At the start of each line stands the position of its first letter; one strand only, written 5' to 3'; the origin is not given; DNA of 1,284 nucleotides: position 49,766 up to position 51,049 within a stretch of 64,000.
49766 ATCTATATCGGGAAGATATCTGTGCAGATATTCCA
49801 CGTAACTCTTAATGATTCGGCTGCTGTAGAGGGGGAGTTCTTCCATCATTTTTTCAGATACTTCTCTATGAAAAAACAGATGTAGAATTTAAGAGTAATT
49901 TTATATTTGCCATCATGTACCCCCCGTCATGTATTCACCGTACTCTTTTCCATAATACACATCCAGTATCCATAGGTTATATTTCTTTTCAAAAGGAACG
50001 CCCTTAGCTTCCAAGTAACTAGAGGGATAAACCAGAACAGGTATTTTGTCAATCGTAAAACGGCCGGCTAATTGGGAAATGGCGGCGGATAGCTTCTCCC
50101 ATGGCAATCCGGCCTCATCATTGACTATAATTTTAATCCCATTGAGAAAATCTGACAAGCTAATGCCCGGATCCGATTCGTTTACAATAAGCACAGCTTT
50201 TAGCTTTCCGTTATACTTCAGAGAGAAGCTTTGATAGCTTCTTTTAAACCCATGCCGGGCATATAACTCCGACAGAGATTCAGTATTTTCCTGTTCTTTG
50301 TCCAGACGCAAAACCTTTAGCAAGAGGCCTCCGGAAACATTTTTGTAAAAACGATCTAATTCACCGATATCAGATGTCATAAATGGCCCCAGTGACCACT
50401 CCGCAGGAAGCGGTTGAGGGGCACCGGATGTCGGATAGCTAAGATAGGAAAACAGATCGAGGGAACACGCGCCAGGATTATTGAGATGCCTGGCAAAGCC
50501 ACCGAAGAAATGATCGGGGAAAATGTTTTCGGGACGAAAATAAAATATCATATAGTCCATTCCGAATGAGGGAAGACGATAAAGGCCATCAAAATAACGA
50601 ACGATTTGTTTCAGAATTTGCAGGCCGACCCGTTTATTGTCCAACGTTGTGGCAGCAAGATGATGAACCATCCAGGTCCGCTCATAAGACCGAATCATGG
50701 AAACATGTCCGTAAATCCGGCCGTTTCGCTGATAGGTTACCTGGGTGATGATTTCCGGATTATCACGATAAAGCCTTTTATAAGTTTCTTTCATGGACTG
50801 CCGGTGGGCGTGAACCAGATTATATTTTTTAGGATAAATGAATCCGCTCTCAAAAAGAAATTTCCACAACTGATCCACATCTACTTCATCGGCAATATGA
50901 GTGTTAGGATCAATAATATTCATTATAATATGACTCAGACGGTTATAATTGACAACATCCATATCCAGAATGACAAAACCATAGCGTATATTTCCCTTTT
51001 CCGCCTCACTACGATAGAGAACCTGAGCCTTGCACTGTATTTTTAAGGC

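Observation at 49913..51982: Tandem-PilZ protein with a large unassigned C-terminal domain embedded in the lipid cluster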

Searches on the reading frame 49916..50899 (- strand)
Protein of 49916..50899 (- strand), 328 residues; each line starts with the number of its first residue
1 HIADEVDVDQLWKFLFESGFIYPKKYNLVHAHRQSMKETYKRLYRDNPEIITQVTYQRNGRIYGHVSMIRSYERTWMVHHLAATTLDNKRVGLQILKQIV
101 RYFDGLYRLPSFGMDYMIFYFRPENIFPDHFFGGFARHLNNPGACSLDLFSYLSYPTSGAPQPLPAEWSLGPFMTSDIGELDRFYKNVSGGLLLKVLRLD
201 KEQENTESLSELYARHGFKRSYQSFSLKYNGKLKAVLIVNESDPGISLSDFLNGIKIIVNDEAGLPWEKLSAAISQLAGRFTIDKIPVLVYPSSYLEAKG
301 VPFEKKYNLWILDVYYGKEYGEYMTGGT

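Call 16: search_solved_structures(query=A2, max_evalue=10, show_alignments=2)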
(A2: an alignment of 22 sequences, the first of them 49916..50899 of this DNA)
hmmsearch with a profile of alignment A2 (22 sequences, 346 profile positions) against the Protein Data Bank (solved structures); distinct sequences matched with E-value up to 10: 0.

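Call 19: search_protein_families(library=pfam, proteins=[window:49916-50899:-], max_evalue=10)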
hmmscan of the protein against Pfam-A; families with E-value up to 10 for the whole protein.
window:49916-50899:- (328 aa): 0 families

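Call 21: predict_structure(alignment_id=A2)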
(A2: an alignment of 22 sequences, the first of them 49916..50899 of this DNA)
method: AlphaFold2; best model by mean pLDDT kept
length: 328 residues; sequences in the alignment: 22
mean_pLDDT: 83.5   pTM: 0.86
mean pLDDT of the five models: 83.5, 83.3, 78.8, 68.1, 66.8
residues with pLDDT >= 90: 104; 70-90: 189; 50-70: 33; < 50: 2
segments of 3 or more residues with pLDDT < 50: none
pLDDT, mean of each block of 10 residues (from residue 1): 76 82 71 81 80 84 86 88 66 68 75 85 77 83 90 87 94 85 75 83 67 90 94 94 77 92 95 93 88 94 92 88 73
secondary structure, 60 per line:
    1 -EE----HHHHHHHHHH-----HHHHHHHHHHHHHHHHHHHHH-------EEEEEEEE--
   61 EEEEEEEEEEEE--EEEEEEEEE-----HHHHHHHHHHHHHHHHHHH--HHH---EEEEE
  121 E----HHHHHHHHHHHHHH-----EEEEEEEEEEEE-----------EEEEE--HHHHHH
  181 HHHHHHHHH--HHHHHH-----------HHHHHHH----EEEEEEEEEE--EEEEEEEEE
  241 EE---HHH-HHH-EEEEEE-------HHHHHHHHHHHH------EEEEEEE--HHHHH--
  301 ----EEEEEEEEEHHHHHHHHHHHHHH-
elements in order: H8-17 H23-43 E51-58 E61-72 E75-83 H89-107 E116-121 H126-139 E145-156 E168-172 H175-189 H192-197 H209-215 E220-229 E232-242 E254-259 H267-278 E285-291 H294-298 E305-313 H314-327

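Call 29: search_protein_representatives(alignment_id=A2)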
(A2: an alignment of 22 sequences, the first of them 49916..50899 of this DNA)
Query: 22 sequences, 346 profile positions. Proteins with E-value up to 0.001 (for the whole library): 1005; up to 1e-10: 634; up to 1e-30: 344. The best 150 are listed.
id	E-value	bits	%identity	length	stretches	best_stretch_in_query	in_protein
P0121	5.7e-150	515.6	-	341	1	8-333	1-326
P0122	8.1e-149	511.8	-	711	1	4-344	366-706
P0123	6.5e-137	472.7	-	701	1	1-332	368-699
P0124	4.1e-136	470.1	-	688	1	3-345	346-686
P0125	2.8e-134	464.0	-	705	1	3-340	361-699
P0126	6.1e-134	462.9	-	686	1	2-332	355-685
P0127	1.2e-131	455.4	-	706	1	2-333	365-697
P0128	7.4e-129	446.2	-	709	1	1-332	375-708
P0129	2.8e-128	444.3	-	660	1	2-337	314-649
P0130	5.6e-128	443.3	-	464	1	1-331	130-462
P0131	7.3e-128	442.9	-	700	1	2-344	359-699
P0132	4.2e-127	440.5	-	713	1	4-343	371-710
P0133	9.4e-127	439.3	-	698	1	1-345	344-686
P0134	8.1e-126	436.2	-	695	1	2-332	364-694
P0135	1.1e-125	435.8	-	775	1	6-343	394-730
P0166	5.2e-106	371.1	-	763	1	2-332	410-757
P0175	9.5e-103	360.4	-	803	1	2-342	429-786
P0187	7.3e-99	347.6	-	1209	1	1-326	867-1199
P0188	8.7e-99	347.3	-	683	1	2-327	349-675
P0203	8.9e-97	340.7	-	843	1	1-331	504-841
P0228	1.6e-91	323.4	-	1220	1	1-326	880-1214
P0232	5.4e-91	321.7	-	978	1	2-326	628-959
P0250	6.6e-89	314.8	-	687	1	4-332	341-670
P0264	9.2e-87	307.8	-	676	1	4-328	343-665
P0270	4.4e-85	302.3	-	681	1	2-328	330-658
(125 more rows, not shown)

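Call 30: find_related_loci(query=A2, collection=genome_contigs, flank=6000)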
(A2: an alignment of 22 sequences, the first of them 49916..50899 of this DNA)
Query A2 (328 aa) in genome_contigs; peptide patterns used: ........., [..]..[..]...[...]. (x = any residue, [..] = any of these).
398 stretches matched a pattern; 377 encode a relative of the query (tblastn E <= 1e-3); the best 80 are kept; 80 distinct loci.
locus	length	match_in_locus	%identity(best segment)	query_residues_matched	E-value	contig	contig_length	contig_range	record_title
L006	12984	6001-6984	89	1-328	0e+0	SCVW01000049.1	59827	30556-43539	MAG: Smithella sp. isolate SDB_sulfate1 contig-11000003, whole genome shotgun sequence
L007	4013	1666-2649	83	1-328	0e+0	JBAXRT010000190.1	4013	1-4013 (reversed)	MAG: bacterium isolate ELA590 MAG590_190, whole genome shotgun sequence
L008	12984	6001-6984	83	1-328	0e+0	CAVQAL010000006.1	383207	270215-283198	MAG: uncultured delta proteobacterium isolate MFD01476.bin.1.1 genome assembly, contig: contig_15787, whole genome shotg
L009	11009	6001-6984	79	1-328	0e+0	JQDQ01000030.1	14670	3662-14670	Smithella sp. SCADC Smithella_SCADC_Contig_125, whole genome shotgun sequence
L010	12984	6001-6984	78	1-328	0e+0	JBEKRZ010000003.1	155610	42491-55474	MAG: Smithella sp. isolate SPRUCE 522 SPRUCE_522_3, whole genome shotgun sequence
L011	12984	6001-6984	78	1-328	0e+0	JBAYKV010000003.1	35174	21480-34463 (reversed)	MAG: Syntrophales bacterium isolate SO_2016_GW1_88 scaffold02223_OW334_2016, whole genome shotgun sequence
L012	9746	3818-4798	79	1-328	5e-179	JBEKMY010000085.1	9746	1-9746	MAG: Smithella sp. isolate SPRUCE 404 SPRUCE_404_85, whole genome shotgun sequence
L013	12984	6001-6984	78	1-328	1e-178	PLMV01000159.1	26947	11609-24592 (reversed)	MAG: Syntrophaceae bacterium isolate fen_1165 73.20120800_E2X.4_contig_3897, whole genome shotgun sequence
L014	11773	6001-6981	79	1-328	2e-178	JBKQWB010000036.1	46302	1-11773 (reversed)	MAG: Smithella sp. isolate SEr3G3H3I__bin_216 SEr3G3H3I_000000087955, whole genome shotgun sequence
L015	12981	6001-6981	80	1-328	2e-178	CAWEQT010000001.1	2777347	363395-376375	MAG: uncultured delta proteobacterium isolate MFD01828.bin.1.70 genome assembly, contig: contig_19051, whole genome shot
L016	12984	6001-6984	77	1-328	2e-176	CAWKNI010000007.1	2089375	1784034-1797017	MAG: uncultured delta proteobacterium isolate MFD01231.bin.1.87 genome assembly, contig: contig_69, whole genome shotgun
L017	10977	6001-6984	77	1-328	6e-173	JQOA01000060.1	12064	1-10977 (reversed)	Smithella sp. D17 contig_158, whole genome shotgun sequence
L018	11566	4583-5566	77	1-328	0e+0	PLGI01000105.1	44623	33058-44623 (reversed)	MAG: Syntrophaceae bacterium isolate bog_1110 73.20110800_S3D.35_contig_3943, whole genome shotgun sequence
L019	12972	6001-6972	76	1-324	3e-172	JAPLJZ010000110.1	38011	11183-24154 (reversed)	MAG: Deltaproteobacteria bacterium isolate LacPavin_0419_WC70S_MAG_52_23 LacPavin_0419_WC70S_scaffold_641018, whole geno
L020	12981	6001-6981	76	1-328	1e-170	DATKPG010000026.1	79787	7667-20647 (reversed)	MAG TPA_asm: Smithella sp. isolate SMAG_U14785 k141_3648420, whole genome shotgun sequence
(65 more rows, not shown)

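Call 31: search_protein_families(library=pfam, proteins=[P0187, P0228, P0232, P0203, P0175, P0270, P0264, P0250, P0135, P0166], max_evalue=0.01)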
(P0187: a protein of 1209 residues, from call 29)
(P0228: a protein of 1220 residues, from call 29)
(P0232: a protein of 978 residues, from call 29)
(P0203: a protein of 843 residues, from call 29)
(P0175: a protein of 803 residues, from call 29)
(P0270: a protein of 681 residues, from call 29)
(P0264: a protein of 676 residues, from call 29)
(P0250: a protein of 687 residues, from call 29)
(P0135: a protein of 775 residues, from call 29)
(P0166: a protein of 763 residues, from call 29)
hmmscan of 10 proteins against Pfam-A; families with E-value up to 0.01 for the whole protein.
P0187 (1209 aa): 4 families
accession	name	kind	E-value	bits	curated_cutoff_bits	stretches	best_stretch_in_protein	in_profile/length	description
PF00069.31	Pkinase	-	9.3e-19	68.3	31.7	1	263-426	43-199/263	Protein kinase domain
PF08378.17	NERD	-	8.4e-11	42.8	22.1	1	47-142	19-111/111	Nuclease-related domain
PF07714.23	PK_Tyr_Ser-Thr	-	3.6e-08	33.5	23.1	1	262-425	45-206/258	Protein tyrosine and serine/threonine kinase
PF01636.29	APH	-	0.0095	16.1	23.2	0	337-358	167-187/239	Phosphotransferase enzyme family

P0228 (1220 aa): 4 families
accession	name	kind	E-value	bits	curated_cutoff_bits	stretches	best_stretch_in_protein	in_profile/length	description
PF00069.31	Pkinase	-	1.6e-14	54.4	31.7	1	265-430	45-203/263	Protein kinase domain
PF07714.23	PK_Tyr_Ser-Thr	-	3.8e-09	36.7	23.1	1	263-428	46-209/258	Protein tyrosine and serine/threonine kinase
PF08378.17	NERD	-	7.2e-07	30.1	22.1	1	46-141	19-110/111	Nuclease-related domain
PF07238.19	PilZ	-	0.00037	21.2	22.5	1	762-871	2-100/102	PilZ domain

P0232 (978 aa): 0 families

P0203 (843 aa): 1 family
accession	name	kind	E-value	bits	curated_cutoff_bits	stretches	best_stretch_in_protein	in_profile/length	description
PF07238.19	PilZ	-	6e-06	27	22.5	1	409-496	17-101/102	PilZ domain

P0175 (803 aa): 1 family
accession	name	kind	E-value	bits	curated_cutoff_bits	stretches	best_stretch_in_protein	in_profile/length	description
PF07238.19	PilZ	-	0.00014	22.5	22.5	1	338-417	23-98/102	PilZ domain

P0270 (681 aa): 0 families

P0264 (676 aa): 1 family
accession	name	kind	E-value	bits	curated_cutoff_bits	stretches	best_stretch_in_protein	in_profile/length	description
PF07238.19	PilZ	-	4.4e-08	33.8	22.5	1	236-329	9-99/102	PilZ domain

P0250 (687 aa): 1 family
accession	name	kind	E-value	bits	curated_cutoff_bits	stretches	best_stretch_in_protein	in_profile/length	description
PF07238.19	PilZ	-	3.4e-05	24.6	22.5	1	249-329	24-100/102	PilZ domain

P0135 (775 aa): 1 family
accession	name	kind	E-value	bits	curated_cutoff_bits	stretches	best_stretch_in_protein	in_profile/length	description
PF07238.19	PilZ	-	0.00033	21.4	22.5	0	322-381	43-101/102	PilZ domain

P0166 (763 aa): 1 family
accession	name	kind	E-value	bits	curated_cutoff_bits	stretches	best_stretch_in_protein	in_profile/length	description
PF07238.19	PilZ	-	1.7e-06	28.7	22.5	1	317-398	22-98/102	PilZ domain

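Call 56: find_homologous_proteins(query=P0188, max_evalue=1e-10)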
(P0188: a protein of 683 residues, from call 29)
Query P0188 (683 aa): 1424 proteins with E <= 1e-10 among 8000 candidates; the best 120 are listed.
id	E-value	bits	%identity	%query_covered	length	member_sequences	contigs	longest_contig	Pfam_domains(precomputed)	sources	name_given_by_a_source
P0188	0.0e+0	1582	100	100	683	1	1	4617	-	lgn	-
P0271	3.4e-224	764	49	96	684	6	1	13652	-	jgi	jgi:hypothetical protein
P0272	2.1e-222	758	49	98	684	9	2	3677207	-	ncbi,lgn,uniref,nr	ncbi:PilZ domain-containing protein [Geobacter sp. AOG1]|uniref:PilZ domain-containing protein n=1 T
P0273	3.8e-219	748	47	96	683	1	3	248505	-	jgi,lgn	jgi:hypothetical protein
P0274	1.5e-217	742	47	96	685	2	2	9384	-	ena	-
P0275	3.6e-206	705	45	96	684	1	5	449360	-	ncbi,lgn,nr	ncbi:MAG: PilZ domain-containing protein [Geobacter sp.]|nr:MAG: PilZ domain-containing protein [Geo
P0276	1.8e-201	689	48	95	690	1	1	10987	-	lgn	-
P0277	4.4e-201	688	48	96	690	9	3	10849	-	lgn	-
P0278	7.6e-199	681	47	97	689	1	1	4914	-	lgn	-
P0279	8.8e-199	680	45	97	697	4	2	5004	PF07238.20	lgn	-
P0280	3.7e-198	678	46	97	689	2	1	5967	-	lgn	-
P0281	7.1e-197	674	44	99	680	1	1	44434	-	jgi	jgi:hypothetical protein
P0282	9.3e-197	674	46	96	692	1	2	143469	-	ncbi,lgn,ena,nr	ncbi:MAG: hypothetical protein FD174_1136 [Geobacteraceae bacterium]|nr:MAG: hypothetical protein FD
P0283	5.0e-196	671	45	96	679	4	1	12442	PF07238.20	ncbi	-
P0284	5.3e-196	671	46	95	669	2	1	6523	-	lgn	-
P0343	3.9e-187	642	44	95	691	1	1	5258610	-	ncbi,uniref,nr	ncbi:PilZ domain-containing protein [Geomonas sp. RF6]|uniref:PilZ domain-containing protein n=1 Tax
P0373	8.4e-185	634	43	98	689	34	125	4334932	-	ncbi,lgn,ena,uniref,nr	ncbi:hypothetical protein KsCSTR_49160 [Candidatus Kuenenia stuttgartiensis]|uniref:PilZ domain-cont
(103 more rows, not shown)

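Call 57: find_encoding_contigs(protein=P0272, flank=7000, max_places=1)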
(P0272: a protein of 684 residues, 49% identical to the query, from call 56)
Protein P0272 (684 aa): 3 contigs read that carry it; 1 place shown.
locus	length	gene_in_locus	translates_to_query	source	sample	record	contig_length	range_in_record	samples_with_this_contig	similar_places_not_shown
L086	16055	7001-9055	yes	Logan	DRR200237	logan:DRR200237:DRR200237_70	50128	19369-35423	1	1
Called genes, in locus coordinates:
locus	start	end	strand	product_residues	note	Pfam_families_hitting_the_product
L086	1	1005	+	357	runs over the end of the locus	PF01073:3Beta_HSD, PF01370:Epimerase, PF02719:Polysacc_synt_2, PF04321:RmlD_sub_bind, PF07993:NAD_binding_4 (weak), PF16363:GDP_Man_Dehyd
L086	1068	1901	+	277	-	PF01370:Epimerase, PF04321:RmlD_sub_bind, PF16363:GDP_Man_Dehyd, PF02719:Polysacc_synt_2 (weak)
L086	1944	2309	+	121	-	PF01050:MannoseP_isomer, PF07883:Cupin_2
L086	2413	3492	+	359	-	PF00483:NTP_transferase, PF12804:NTP_transf_3, PF22640:ManC_GMP_beta-helix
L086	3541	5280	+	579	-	PF02730:AFOR_N, PF01314:AFOR_C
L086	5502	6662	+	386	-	PF00596:Aldolase_II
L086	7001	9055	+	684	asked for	-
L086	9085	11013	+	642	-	PF01590:GAF, PF13185:GAF_2, PF13487:HD_5, PF01966:HD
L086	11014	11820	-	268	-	PF01209:Ubie_methyltran, PF01135:PCMT (weak), PF13489:Methyltransf_23, PF08241:Methyltransf_11, PF08242:Methyltransf_12, PF13649:Methyltransf_25, PF13847:Methyltransf_31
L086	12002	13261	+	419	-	PF03349:Toluene_X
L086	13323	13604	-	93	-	-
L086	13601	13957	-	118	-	PF05973:Gp49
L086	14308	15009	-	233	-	-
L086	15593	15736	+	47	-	-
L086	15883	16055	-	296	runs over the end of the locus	PF01259:SAICAR_synt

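Call 58: find_encoding_contigs(protein=P0373, flank=7000, max_places=1)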
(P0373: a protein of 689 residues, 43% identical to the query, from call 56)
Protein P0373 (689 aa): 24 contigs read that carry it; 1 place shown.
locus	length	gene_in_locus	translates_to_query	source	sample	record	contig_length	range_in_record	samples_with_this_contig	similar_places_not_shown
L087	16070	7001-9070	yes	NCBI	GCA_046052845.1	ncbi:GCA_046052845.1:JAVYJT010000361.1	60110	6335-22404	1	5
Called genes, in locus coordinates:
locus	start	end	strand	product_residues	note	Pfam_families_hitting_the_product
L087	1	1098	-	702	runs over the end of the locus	PF04879:Molybdop_Fe4S4, PF00384:Molybdopterin, PF01568:Molydop_binding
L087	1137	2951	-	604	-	PF00890:FAD_binding_2 (faint), PF01134:GIDA, PF12831:FAD_oxidored (weak), PF21680:GIDA_C_1st, PF13932:SAM_GIDA_C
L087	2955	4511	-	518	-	PF12072:RNase_Y_N, PF00013:KH_1 (weak), PF22891:KH_PNO1_2nd (faint), PF01966:HD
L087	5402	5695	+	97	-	PF00364:Biotin_lipoyl, PF25984:BSH_YknX (faint), PF25997:BSH_YhbJ (weak), PF25917:BSH_RND (weak)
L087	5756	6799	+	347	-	PF13177:DNA_pol3_delta2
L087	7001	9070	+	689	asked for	-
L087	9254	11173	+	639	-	PF01590:GAF, PF13185:GAF_2, PF13487:HD_5, PF01966:HD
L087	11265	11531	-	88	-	PF10387:DUF2442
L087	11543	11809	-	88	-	PF13711:DUF4160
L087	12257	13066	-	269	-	PF01135:PCMT (weak), PF01209:Ubie_methyltran, PF13489:Methyltransf_23, PF08241:Methyltransf_11, PF08242:Methyltransf_12, PF13649:Methyltransf_25, PF13847:Methyltransf_31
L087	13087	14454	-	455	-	PF02310:B12-binding, PF04055:Radical_SAM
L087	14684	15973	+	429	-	PF03349:Toluene_X, PF10677:DUF2490 (faint), PF13505:OMP_b-brl (faint)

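Call 59: find_encoding_contigs(protein=P0343, flank=7000, max_places=1)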
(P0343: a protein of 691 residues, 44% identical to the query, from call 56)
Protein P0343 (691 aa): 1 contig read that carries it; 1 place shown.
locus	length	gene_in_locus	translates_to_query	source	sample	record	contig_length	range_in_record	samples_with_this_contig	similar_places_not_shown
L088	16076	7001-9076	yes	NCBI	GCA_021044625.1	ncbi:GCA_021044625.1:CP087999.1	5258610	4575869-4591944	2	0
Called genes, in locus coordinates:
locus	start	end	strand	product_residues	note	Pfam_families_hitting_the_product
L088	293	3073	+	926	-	PF00989:PAS, PF08448:PAS_4, PF00989:PAS (weak), PF13188:PAS_8, PF13426:PAS_9, PF00989:PAS, PF02518:HATPase_c, PF00072:Response_reg, +4 more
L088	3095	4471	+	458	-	PF01026:TatD_DNase, PF04055:Radical_SAM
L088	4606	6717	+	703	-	PF01590:GAF, PF13185:GAF_2, PF13492:GAF_3, PF00990:GGDEF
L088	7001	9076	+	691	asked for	-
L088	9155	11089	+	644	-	PF01590:GAF, PF13185:GAF_2, PF13492:GAF_3 (weak), PF13487:HD_5, PF01966:HD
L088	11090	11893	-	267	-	PF01135:PCMT (weak), PF01209:Ubie_methyltran, PF13489:Methyltransf_23, PF08241:Methyltransf_11, PF08242:Methyltransf_12, PF13649:Methyltransf_25, PF13847:Methyltransf_31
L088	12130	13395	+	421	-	PF03349:Toluene_X, PF13609:Porin_4 (faint), PF13505:OMP_b-brl (faint), PF10677:DUF2490 (faint)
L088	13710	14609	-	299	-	-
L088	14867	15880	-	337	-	PF01841:Transglut_core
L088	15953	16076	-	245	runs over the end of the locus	PF00581:Rhodanese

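Call 68: fold_search(model_id=the predicted structure, library=pdb)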
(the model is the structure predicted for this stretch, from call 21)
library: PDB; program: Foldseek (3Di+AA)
matches with E <= 10: 892; with E <= 0.001: 200
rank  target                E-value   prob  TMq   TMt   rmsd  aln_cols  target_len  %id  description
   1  6wqb                  8.9e-11  1.00  0.42  0.46   9.0       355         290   15  Crystal structure of VipF from Legionella hackeliae in complex with acetyl-CoA (released 2021-11-10)
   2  6wqc                  6.7e-10  1.00  0.41  0.44   8.9       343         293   17  Crystal structure of VipF from Legionella hackeliae in complex with CoA (released 2021-11-10)
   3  5kgh_B                7.6e-10  1.00  0.44  0.45   8.5       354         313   12  X-ray structure of a glucosamine N-Acetyltransferase from Clostridium acetobutylicum, mutant Y297F (released 2016-07-06)
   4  5kf1_A                1.5e-09  1.00  0.40  0.41   9.7       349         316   11  X-ray structure of a glucosamine N-Acetyltransferase from Clostridium acetobutylicum, apo form, pH 5 (released 2016-07-06)
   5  2wpw_B                2.2e-09  1.00  0.36  0.36   8.9       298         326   10  Tandem GNAT protein from the clavulanic acid biosynthesis pathway (without AcCoA) (released 2009-12-29)
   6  5kgh_A                3.5e-09  1.00  0.40  0.42   9.7       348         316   11  X-ray structure of a glucosamine N-Acetyltransferase from Clostridium acetobutylicum, mutant Y297F (released 2016-07-06)
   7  5kga_A                4.5e-09  1.00  0.43  0.44   9.1       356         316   10  X-ray structure of a glucosamine N-Acetyltransferase from Clostridium acetobutylicum, mutant D287N, in complex with N- (released 2016-07-06)
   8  2wpw_C                6.1e-09  1.00  0.36  0.37   8.7       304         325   10  Tandem GNAT protein from the clavulanic acid biosynthesis pathway (without AcCoA) (released 2009-12-29)
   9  7wx7                  6.9e-09  1.00  0.44  0.48   8.1       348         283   12  complex of a legionella acetyltransferase VipF and COA/ACO (released 2023-02-22)
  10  5kf2                  1.2e-08  1.00  0.43  0.44   8.8       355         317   12  X-ray structure of a glucosamine N-Acetyltransferase from Clostridium acetobutylicum, apo form, pH 8 (released 2016-07-06)
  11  5kf1_B                1.4e-08  1.00  0.44  0.45   8.7       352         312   12  X-ray structure of a glucosamine N-Acetyltransferase from Clostridium acetobutylicum, apo form, pH 5 (released 2016-07-06)
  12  2wpx_A                1.5e-08  1.00  0.39  0.39   8.1       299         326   12  Tandem GNAT protein from the clavulanic acid biosynthesis pathway (with AcCoA) (released 2009-12-29)
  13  2wpw_A                1.5e-08  1.00  0.36  0.36   8.8       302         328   11  Tandem GNAT protein from the clavulanic acid biosynthesis pathway (without AcCoA) (released 2009-12-29)
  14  3n7z_E                1.6e-08  1.00  0.38  0.34  10.0       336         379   12  Crystal structure of acetyltransferase from Bacillus anthracis (released 2010-06-16)
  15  1sqh                  1.7e-08  1.00  0.49  0.52   7.0       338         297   14  X-RAY STRUCTURE OF DROSOPHILA MALONOGASTER PROTEIN Q9VR51 NORTHEAST STRUCTURAL GENOMICS CONSORTIUM TARGET FR87. (released 2004-04-06)
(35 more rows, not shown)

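Call 75: search_protein_families(library=padloc, proteins=[P0187], max_evalue=0.001)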
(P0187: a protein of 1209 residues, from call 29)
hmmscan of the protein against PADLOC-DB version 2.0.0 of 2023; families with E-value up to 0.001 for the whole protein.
P0187 (1209 aa): 31 families (the best 25 are shown)
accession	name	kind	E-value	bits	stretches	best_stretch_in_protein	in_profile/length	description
PDLC02512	PglW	-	1.2e-33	114.1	1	60-502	45-506/1403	PglW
PDLC04042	PD-T4-6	-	1.5e-23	81.9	1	228-486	26-275/292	-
PDLC04053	PD-T4-6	-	1.9e-22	78.1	1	255-496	46-284/311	-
PDLC04138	mad6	-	1.1e-21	75.4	1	277-428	110-260/659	mads_6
PDLC04041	PD-T4-6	-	2.2e-20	71.3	1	274-498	83-308/443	-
PDLC02513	PglW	-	8.6e-19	64.3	1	48-483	31-455/1413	PglW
PDLC04043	PD-T4-6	-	1.2e-18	65.5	1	278-497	74-293/452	-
PDLC04039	PD-T4-6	-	2e-18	64.6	1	304-506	98-297/458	-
PDLC04061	PD-T4-6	-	2.2e-17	61.8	1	298-499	98-300/510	-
PDLC04052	PD-T4-6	-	3.4e-17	60.8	1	283-512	76-302/496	-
PDLC04047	PD-T4-6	-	4.9e-17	60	1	275-487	67-276/327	-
PDLC03921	MkoA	-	2.4e-16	56.6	1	62-483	42-466/1607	-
PDLC04054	PD-T4-6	-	5.6e-15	53.6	1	212-511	11-301/347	-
PDLC03920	MkoA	-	8.4e-15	52.1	1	264-488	54-282/1112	-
PDLC04057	PD-T4-6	-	8.6e-15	52.7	1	277-486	66-273/443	-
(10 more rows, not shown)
